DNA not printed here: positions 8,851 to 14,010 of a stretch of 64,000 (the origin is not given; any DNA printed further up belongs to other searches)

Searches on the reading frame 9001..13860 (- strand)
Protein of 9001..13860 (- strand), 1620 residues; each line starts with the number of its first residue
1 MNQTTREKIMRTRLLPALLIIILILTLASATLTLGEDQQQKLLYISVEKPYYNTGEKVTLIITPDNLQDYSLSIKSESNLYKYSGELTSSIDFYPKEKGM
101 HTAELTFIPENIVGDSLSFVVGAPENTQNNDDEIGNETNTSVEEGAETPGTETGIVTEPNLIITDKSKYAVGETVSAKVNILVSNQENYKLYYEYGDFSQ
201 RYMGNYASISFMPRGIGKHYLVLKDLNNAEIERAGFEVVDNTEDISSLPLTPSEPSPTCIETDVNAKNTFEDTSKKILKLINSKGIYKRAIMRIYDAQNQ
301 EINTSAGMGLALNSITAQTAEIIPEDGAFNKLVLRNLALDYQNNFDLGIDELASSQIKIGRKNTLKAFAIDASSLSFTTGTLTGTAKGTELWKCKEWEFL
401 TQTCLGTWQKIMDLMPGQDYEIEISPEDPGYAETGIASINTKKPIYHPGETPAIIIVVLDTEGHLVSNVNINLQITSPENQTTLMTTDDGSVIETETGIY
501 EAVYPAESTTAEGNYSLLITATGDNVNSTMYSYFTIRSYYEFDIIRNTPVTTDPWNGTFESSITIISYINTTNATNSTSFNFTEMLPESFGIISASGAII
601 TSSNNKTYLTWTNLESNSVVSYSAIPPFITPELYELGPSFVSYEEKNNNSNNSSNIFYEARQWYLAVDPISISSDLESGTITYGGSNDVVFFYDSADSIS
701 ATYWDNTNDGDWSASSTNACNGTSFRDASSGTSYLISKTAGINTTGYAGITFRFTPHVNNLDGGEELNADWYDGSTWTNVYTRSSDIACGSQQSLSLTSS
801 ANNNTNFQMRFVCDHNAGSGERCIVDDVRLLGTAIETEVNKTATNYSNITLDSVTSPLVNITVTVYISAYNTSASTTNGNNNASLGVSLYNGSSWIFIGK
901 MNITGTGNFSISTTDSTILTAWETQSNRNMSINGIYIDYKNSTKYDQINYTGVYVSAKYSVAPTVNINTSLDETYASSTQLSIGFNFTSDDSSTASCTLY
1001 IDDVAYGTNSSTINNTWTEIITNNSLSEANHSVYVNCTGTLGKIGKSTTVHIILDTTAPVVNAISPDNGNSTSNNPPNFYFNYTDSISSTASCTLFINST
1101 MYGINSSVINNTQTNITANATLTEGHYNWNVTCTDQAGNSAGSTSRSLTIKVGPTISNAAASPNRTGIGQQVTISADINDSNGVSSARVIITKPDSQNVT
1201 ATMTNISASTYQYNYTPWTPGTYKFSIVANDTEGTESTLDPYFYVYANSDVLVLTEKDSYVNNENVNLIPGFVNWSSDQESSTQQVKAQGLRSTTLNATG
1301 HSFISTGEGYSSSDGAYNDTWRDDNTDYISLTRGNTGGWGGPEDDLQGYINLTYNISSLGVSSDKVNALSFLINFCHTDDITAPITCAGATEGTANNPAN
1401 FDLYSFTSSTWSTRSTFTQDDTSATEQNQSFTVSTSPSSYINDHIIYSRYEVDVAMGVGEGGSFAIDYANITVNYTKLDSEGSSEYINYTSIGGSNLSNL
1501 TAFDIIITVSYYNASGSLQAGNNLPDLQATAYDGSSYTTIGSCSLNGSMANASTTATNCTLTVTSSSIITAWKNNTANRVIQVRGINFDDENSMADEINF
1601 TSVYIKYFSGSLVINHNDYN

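Call 92: search_protein_families(library=pfam, proteins=[window:9001-13860:-], max_evalue=0.001)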
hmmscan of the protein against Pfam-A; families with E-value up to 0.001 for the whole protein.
window:9001-13860:- (1620 aa): 4 families
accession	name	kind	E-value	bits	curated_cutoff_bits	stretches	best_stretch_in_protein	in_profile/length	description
PF01835.25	MG2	-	5.3e-09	36.8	32.8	1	441-525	6-86/96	MG2 domain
PF00630.25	Filamin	-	2e-08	35.4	26.9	1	1159-1232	17-85/93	Filamin/ABP280 repeat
PF19077.6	Big_13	-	6e-07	30.3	27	1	1068-1150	20-100/102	Bacterial Ig-like domain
PF15418.12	DUF4625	-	1.2e-05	26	27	0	1111-1150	92-130/131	Domain of unknown function (DUF4625)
